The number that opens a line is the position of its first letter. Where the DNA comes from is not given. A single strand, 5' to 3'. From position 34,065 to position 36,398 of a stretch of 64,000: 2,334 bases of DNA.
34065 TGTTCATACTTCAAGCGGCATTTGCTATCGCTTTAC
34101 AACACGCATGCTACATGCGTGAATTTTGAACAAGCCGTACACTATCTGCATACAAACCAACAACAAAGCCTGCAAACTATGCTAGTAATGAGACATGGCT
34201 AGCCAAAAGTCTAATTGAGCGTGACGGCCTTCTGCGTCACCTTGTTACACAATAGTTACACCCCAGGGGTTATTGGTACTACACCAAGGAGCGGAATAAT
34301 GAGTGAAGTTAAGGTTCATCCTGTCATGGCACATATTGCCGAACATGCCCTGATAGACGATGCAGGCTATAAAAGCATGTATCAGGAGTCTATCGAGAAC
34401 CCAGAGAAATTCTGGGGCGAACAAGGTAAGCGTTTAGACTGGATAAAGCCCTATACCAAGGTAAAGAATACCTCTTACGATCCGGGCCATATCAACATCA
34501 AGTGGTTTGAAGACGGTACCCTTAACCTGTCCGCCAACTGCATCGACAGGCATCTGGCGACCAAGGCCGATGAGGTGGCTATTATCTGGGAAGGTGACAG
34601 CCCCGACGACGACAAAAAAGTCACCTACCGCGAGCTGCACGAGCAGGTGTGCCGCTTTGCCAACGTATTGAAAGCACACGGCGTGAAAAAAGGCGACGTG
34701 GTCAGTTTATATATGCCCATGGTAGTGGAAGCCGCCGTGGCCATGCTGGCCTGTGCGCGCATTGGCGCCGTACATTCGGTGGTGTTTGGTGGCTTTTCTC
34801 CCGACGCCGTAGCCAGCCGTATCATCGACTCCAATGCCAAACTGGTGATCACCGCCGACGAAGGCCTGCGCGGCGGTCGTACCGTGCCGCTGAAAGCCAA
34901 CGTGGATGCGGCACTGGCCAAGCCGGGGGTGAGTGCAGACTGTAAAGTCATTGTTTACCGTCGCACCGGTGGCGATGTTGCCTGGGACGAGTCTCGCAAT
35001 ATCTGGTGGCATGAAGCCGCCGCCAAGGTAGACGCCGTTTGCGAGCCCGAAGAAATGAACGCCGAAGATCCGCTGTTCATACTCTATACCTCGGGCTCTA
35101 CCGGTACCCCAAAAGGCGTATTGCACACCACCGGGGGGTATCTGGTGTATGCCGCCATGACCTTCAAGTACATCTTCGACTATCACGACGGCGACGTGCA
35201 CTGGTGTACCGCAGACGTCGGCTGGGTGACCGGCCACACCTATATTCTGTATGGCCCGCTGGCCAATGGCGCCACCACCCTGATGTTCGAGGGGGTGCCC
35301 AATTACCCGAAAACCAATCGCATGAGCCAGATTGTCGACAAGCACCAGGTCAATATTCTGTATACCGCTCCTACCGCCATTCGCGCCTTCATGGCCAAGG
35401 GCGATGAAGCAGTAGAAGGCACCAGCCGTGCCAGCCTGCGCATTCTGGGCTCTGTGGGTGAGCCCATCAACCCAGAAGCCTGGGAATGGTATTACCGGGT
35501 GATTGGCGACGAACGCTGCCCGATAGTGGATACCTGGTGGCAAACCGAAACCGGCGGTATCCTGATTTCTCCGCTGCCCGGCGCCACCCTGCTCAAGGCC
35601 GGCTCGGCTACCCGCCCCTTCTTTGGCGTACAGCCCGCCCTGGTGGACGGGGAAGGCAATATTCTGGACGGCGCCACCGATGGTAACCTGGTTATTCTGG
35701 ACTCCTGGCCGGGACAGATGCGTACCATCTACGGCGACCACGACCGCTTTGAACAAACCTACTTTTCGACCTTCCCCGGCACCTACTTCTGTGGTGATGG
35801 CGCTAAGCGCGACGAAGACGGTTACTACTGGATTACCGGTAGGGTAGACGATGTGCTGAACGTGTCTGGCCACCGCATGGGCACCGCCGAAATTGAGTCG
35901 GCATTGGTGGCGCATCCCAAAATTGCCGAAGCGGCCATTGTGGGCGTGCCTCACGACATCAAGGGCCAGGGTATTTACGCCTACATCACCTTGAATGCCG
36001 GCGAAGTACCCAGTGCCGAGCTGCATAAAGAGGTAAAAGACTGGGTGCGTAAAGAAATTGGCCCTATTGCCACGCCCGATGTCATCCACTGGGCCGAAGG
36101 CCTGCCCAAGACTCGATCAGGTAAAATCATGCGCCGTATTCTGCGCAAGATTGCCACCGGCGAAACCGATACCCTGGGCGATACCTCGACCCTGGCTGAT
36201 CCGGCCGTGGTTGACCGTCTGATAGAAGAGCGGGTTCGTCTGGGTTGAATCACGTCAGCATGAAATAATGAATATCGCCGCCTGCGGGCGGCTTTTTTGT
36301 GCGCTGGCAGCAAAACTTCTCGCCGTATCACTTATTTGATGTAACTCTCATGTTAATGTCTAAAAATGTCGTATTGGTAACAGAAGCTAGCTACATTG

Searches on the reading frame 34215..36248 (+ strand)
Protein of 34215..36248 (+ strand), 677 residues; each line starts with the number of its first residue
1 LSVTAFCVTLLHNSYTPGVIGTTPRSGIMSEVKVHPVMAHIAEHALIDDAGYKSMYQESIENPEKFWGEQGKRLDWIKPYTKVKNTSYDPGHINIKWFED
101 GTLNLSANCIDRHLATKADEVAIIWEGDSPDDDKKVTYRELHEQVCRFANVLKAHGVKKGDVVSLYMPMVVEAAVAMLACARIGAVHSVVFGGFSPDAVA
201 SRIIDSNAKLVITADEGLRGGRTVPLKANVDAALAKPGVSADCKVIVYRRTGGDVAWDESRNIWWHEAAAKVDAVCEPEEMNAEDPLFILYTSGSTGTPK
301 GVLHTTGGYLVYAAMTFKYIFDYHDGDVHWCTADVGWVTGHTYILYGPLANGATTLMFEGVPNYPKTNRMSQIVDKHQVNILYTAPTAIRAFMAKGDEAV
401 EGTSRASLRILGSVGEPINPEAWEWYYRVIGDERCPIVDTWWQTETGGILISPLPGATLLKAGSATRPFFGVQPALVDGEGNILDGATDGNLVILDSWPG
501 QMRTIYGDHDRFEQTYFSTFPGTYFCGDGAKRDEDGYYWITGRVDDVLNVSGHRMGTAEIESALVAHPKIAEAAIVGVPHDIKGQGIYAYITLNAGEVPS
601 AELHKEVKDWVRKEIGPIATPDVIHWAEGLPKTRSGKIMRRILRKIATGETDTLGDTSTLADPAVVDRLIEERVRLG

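Call 55: search_protein_families(library=pfam, proteins=[window:34215-36248:+], max_evalue=0.001)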
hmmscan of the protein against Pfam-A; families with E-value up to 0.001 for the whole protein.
window:34215-36248:+ (677 aa): 3 families
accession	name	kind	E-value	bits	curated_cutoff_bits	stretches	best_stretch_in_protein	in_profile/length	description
PF00501.34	AMP-binding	-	2.2e-84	283.9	29.9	1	111-494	2-374/384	AMP-binding enzyme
PF13193.12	AMP-binding_C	-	2.3e-26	92.9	24.5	1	559-637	1-76/76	AMP-binding enzyme C-terminal domain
PF16177.11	ACAS_N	-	8.6e-23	80.3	27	1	52-109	1-55/55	Acetyl-coenzyme A synthetase N-terminus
